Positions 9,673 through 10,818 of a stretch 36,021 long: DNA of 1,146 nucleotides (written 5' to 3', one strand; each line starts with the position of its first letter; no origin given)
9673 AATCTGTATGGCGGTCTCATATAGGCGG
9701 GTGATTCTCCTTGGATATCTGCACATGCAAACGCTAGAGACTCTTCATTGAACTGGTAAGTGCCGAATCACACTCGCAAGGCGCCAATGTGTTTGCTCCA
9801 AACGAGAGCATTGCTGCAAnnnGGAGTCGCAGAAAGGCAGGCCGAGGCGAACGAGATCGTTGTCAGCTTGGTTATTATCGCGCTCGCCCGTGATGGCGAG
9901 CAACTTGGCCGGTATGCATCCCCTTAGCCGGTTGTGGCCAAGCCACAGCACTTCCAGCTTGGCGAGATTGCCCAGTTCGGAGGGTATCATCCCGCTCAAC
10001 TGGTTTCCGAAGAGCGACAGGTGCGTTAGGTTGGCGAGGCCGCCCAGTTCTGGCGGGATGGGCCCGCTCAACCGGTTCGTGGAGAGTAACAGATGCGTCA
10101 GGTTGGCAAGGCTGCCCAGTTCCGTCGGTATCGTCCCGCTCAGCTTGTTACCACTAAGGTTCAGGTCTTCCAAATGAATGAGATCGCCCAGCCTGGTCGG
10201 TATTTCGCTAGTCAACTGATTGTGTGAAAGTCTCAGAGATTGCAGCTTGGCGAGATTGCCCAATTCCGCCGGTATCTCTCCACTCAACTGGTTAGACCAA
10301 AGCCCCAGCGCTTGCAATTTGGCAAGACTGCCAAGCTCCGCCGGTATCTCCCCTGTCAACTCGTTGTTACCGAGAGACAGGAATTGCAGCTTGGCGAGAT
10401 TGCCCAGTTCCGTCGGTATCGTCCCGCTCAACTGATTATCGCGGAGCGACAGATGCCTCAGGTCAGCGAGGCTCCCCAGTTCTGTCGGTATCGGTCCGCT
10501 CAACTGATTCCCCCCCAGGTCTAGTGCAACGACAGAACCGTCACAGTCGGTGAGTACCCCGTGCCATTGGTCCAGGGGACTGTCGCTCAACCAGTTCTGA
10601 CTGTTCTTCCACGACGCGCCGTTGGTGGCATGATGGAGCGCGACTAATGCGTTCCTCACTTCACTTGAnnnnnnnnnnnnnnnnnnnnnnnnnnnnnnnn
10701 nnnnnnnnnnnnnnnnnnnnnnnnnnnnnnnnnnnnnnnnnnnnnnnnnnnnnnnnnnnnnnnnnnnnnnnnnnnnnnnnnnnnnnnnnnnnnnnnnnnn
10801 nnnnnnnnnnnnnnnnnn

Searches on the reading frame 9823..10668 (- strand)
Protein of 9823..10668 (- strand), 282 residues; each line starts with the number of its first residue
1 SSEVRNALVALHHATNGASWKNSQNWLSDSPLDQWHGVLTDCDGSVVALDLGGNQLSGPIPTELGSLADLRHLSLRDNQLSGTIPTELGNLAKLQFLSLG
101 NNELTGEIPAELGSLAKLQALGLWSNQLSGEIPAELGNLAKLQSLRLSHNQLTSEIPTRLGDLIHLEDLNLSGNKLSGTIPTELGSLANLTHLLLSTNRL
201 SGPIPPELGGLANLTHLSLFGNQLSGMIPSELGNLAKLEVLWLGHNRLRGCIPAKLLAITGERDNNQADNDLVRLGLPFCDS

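Call 64: find_homologous_proteins(query=window:9823-10668:-, max_evalue=1e-20)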
Query window:9823-10668:- (282 aa): 5629 proteins with E <= 1e-20 among 8000 candidates; the best 120 are listed.
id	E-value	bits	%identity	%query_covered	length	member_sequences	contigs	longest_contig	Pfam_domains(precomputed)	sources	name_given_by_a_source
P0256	3.5e-133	462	51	98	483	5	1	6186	PF23598.2,PF04151.22,PF24758.2,PF25019.1,PF00560.40,PF12799.14,PF13855.13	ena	-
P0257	1.5e-123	430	51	98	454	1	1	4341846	PF23598.2,PF24141.2,PF00560.40,PF12799.14,PF13855.13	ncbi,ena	-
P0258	8.8e-120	418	52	89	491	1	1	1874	PF23598.2,PF00560.40,PF12799.14,PF13855.13,PF23211.1,PF22888.2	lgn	-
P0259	4.8e-118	412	49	99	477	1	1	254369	PF23598.2,PF25019.1,PF00560.40,PF12799.14,PF13855.13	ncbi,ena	-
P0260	1.4e-115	404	48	90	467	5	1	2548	PF23598.2,PF24758.2,PF26769.1,PF00560.40,PF12799.14,PF13855.13,PF23211.1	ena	-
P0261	8.1e-115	401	59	91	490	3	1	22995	PF23598.2,PF24758.2,PF26769.1,PF00560.40,PF12799.14,PF13855.13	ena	-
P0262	1.2e-112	394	44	98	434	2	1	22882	PF23598.2,PF24758.2,PF25019.1,PF00560.40,PF12799.14,PF13855.13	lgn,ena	-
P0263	9.5e-112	391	52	90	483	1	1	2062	PF23598.2,PF00560.40,PF12799.14,PF13855.13,PF00041.28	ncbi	-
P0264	4.0e-111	389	62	75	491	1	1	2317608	PF23598.2,PF24758.2,PF24141.2,PF25019.1,PF00560.40,PF12799.14,PF13855.13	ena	-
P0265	5.0e-111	389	48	89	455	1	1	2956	PF23598.2,PF00560.40,PF12799.14,PF13855.13,PF00041.28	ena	-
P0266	9.7e-111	388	44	90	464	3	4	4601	PF23598.2,PF24141.2,PF00560.40,PF12799.14,PF13855.13,PF00041.28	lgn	-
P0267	1.3e-110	388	55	82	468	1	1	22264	PF23598.2,PF26769.1,PF00560.40,PF12799.14,PF13855.13,PF23211.1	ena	-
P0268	7.4e-107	375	54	89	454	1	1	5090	PF23598.2,PF00560.40,PF12799.14,PF13855.13,PF00041.28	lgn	-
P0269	1.4e-106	374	46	98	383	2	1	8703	PF23598.2,PF00560.40,PF12799.14,PF13855.13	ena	-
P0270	7.5e-106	372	55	89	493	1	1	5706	PF23598.2,PF00560.40,PF12799.14,PF13855.13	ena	-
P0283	1.3e-100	355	51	89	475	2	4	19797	PF23598.2,PF00560.40,PF12799.14,PF13855.13,PF00041.28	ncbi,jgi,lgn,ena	ncbi:MAG: leucine-rich repeat domain-containing protein [Caldilineales bacterium]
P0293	1.2e-96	342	51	89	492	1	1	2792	PF23598.2,PF13516.13,PF04151.22,PF24141.2,PF25019.1,PF00560.40,PF12799.14,PF13855.13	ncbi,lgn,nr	ncbi:MAG TPA: leucine-rich repeat domain-containing protein [Thermoanaerobaculia bacterium]|nr:leuci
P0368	5.9e-86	307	53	84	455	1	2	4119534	PF23598.2,PF00560.40,PF12799.14,PF13855.13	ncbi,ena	-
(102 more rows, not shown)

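Call 76: search_protein_families(library=pfam, proteins=[P0283, P0293, P0368], max_evalue=1)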
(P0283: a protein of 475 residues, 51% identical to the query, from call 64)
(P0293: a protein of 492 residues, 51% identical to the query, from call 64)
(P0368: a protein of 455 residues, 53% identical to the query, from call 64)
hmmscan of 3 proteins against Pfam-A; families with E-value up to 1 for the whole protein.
P0283 (475 aa): 19 families
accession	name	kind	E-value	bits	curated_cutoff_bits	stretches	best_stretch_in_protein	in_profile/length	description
PF00560.39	LRR_1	-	2.8e-29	95.3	20.6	7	160-181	2-23/23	Leucine Rich Repeat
PF13855.12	LRR_8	-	1.9e-24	85.6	27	4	136-194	3-61/61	Leucine rich repeat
PF23598.1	LRR_14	-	1.5e-20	73.7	40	2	105-215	42-148/353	Leucine-rich repeat region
PF12799.13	LRR_4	-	2e-17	63.2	27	6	160-194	3-36/44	Leucine Rich repeats (2 copies)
PF00041.27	fn3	-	2.2e-11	44.2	25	1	359-438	2-76/84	Fibronectin type III domain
PF24141.1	LRR_ComC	-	6.9e-05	23.1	27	1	89-175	194-273/288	EGF-like domain-containing protein ComC LRR domain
PF08263.17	LRRNT_2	-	0.00031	21.4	20.7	1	66-83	22-40/41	Leucine rich repeat N-terminal domain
PF23211.1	LRR_LRWD1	-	0.00075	19.7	28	2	127-193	35-97/190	Leucine-rich repeat and WD repeat-containing protein 1, LRR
PF24801.1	FNIII-A_GpJ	-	0.0026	18.3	27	1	372-453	31-123/126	Tip attachment protein J,FNIII-A domain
PF24758.1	LRR_At5g56370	-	0.0044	17.2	27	1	136-195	13-74/227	FBD-associated F-box protein At5g56370, LRR repeats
PF20209.3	DUF6570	-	0.013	16.4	24.3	0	207-239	3-35/133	Domain of unknown function (DUF6570)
PF23952.1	LRR_EndoS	-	0.014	16.1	27.9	1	105-168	54-116/116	Endo-beta-N-acetylglucosaminidase EndoS LRR domain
PF25059.1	FN3_DSCAM-DSCAML_C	-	0.016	16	39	1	387-434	22-68/89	DSCAM/DSCAML C-terminal Fn3-like domain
PF01108.23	Tissue_fac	-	0.041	14.2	27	1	355-433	20-101/107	Tissue factor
PF25013.1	LRR_Zer-1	-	0.12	13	27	1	129-193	3-65/137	Zer-1-like, Leucine-rich repeats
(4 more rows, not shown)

P0293 (492 aa): 12 families
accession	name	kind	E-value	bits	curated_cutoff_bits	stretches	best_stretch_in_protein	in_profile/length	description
PF00560.39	LRR_1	-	3.8e-37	118.7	20.6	7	198-220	1-23/23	Leucine Rich Repeat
PF13855.12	LRR_8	-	1e-32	112.1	27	5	223-281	3-61/61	Leucine rich repeat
PF12799.13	LRR_4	-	2e-26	91.8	27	9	174-209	2-36/44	Leucine Rich repeats (2 copies)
PF23598.1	LRR_14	-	5.6e-20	71.8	40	3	164-252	61-146/353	Leucine-rich repeat region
PF04151.21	PPC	-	1.2e-13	52.2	25.9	1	407-471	5-69/70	Bacterial pre-peptidase C-terminal domain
PF13516.12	LRR_6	-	9.4e-09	35.1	23.4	0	173-187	3-17/24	Leucine Rich repeat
PF25019.1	LRR_R13L1-DRL21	-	6.8e-06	26.4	27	1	171-229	70-125/127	R13L1/DRL21 LRRs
PF24141.1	LRR_ComC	-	1.5e-05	25.3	27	1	170-263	188-274/288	EGF-like domain-containing protein ComC LRR domain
PF24758.1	LRR_At5g56370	-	5.8e-05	23.3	27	1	102-156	12-68/227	FBD-associated F-box protein At5g56370, LRR repeats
PF23211.1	LRR_LRWD1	-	0.00019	21.6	28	3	170-257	13-98/190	Leucine-rich repeat and WD repeat-containing protein 1, LRR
PF08263.17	LRRNT_2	-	0.023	15.4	20.7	1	33-73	3-41/41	Leucine rich repeat N-terminal domain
PF25013.1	LRR_Zer-1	-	0.15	12.7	27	0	96-159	3-64/137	Zer-1-like, Leucine-rich repeats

P0368 (455 aa): 9 families
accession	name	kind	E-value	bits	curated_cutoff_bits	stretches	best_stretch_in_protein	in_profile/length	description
PF00560.39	LRR_1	-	6.1e-27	88.3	20.6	6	298-320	1-23/23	Leucine Rich Repeat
PF23598.1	LRR_14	-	1.9e-20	73.4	40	3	263-356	60-150/353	Leucine-rich repeat region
PF12799.13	LRR_4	-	5.6e-19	68.2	27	7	274-310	2-37/44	Leucine Rich repeats (2 copies)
PF13855.12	LRR_8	-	9.3e-18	64.2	27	5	252-309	4-61/61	Leucine rich repeat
PF24141.1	LRR_ComC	-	0.00019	21.7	27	1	319-410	189-273/288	EGF-like domain-containing protein ComC LRR domain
PF23211.1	LRR_LRWD1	-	0.00038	20.6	28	1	251-332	23-97/190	Leucine-rich repeat and WD repeat-containing protein 1, LRR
PF24758.1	LRR_At5g56370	-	0.0087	16.2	27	0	266-308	30-72/227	FBD-associated F-box protein At5g56370, LRR repeats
PF20209.3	DUF6570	-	0.27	12.1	24.3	0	275-306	4-35/133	Domain of unknown function (DUF6570)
PF18805.7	LRR_10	-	0.4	11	30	0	207-227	8-28/67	Leucine-rich repeat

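Call 83: predict_structure(alignment_id=A3)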
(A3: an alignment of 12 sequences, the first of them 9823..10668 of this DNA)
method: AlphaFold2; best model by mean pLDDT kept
length: 282 residues; sequences in the alignment: 12
mean_pLDDT: 94.5   pTM: 0.91
mean pLDDT of the five models: 94.5, 94.3, 94.2, 94.1, 93.5
residues with pLDDT >= 90: 251; 70-90: 21; 50-70: 5; < 50: 5
segments of 3 or more residues with pLDDT < 50: 264-267
pLDDT, mean of each block of 10 residues (from residue 1): 93 97 96 96 96 98 98 99 98 99 99 98 99 98 99 98 98 99 98 99 98 97 97 93 95 83 53 84 64
secondary structure, 60 per line:
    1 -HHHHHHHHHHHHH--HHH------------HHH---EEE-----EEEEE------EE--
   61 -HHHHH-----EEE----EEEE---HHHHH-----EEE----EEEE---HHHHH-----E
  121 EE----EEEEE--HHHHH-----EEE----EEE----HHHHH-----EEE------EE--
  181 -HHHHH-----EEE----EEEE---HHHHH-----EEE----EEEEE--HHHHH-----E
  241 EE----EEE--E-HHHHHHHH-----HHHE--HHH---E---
elements in order: H2-14 E38-40 E46-50 H62-66 E72-74 E79-82 H86-90 E96-98 E103-106 H110-114 E120-122 E127-131 H134-138 E144-146 E151-153 H158-162 E168-170 H182-186 E192-194 E199-202 H206-210 E216-218 E223-227 H230-234 E240-242 E247-249 H254-261
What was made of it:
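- On Plant-specific (PS) class of leucine-rich repeats: The AF2 cassette model (pLDDT 94.5) shows two strands and a 5-residue helix per unit (call 83).
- Cassette model pLDDT 94.5, pTM 0.91, with beta-beta-3_10 units and an N-terminal helix cap (call 83).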

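Call 88: fold_search(model_id=the predicted structure, library=pdb)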
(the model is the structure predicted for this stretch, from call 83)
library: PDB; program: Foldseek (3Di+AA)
matches with E <= 10: 1044; with E <= 0.001: 561
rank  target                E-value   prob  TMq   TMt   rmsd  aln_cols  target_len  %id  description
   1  5xjx_A                1.2e-19  1.00  0.45  0.27   8.1       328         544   33  Pre-formed plant receptor ERL1-TMM complex (released 2019-01-23)
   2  8web_A                1.3e-19  1.00  0.78  0.36   3.2       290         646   36  Crystal structure of Arabidopsis thaliana MIK2 ectodomain (released 2024-11-06)
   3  8wei_A                1.3e-19  1.00  0.74  0.35   3.8       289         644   35  Crystal structure of Brassica napus MIK2 ectodomain (N393D mutant) (released 2024-11-06)
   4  8wee_A                1.6e-19  1.00  0.78  0.36   3.2       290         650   36  Crystal structure of Arabidopsis thaliana MIK2 ectodomain in complex with SCOOP12 (released 2024-11-06)
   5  8wef_A                3.8e-19  1.00  0.85  0.38   2.3       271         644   38  Crystal structure of Brassica napus MIK2 ectodomain in complex with Fusarium oxysporum SCOOPL (released 2024-11-06)
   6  8weh_A                7.9e-19  1.00  0.76  0.35   3.4       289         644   36  Crystal structure of Brassica napus MIK2 ectodomain (N393A mutant) (released 2024-11-06)
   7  5xkn_A                1.1e-18  1.00  0.45  0.29   7.4       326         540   32  Crystal structure of plant receptor ERL2 in complexe with EPFL4 (released 2019-01-23)
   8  8wec_A                1.2e-18  1.00  0.71  0.33   5.2       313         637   33  Crystal structure of Arabidopsis thaliana MIK2 ectodomain in complex with BAK1 ectodomain and SCOOP12 (released 2024-11-06)
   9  4mna                  2.3e-18  1.00  0.82  0.37   2.7       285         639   35  Crystal structure of the free FLS2 ectodomains (released 2013-12-04)
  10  6s6q_A                3.2e-18  1.00  0.79  0.29   3.0       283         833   37  Crystal structure of the LRR ectodomain of the plant membrane receptor kinase GASSHO1/SCHENGEN3 from Arabidopsis thali (released 2020-01-29)
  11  5gr9_B                5.1e-18  1.00  0.74  0.38   3.6       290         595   31  Crystal structure of PXY-TDIF/CLE41 (released 2016-11-23)
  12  5xjo_A                5.4e-18  1.00  0.50  0.31   7.0       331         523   34  Plant receptor ERL1-TMM in complex with peptide EPF1 (released 2019-01-23)
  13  7ogz_AAA              9.1e-18  1.00  0.75  0.38   3.5       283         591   36  Plant peptide hormone receptor complex H1L3S1 (released 2022-02-16)
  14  7ogo_DDD              1.0e-17  1.00  0.76  0.39   3.8       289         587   36  Plant peptide hormone receptor H1I1S1 (released 2022-02-16)
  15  5xkj_A                1.3e-17  1.00  0.49  0.31   7.7       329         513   34  Crystal structure of plant receptor ERL1-TMM in complexe with EPF2 (released 2019-01-23)
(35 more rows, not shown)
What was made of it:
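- On Plant-specific (PS) class of leucine-rich repeats: All top 50 Foldseek hits are plant PS-LRR structures (call 88).
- All top 50 Foldseek PDB hits are plant LRR ectodomains, with TM up to 0.85 (call 88).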
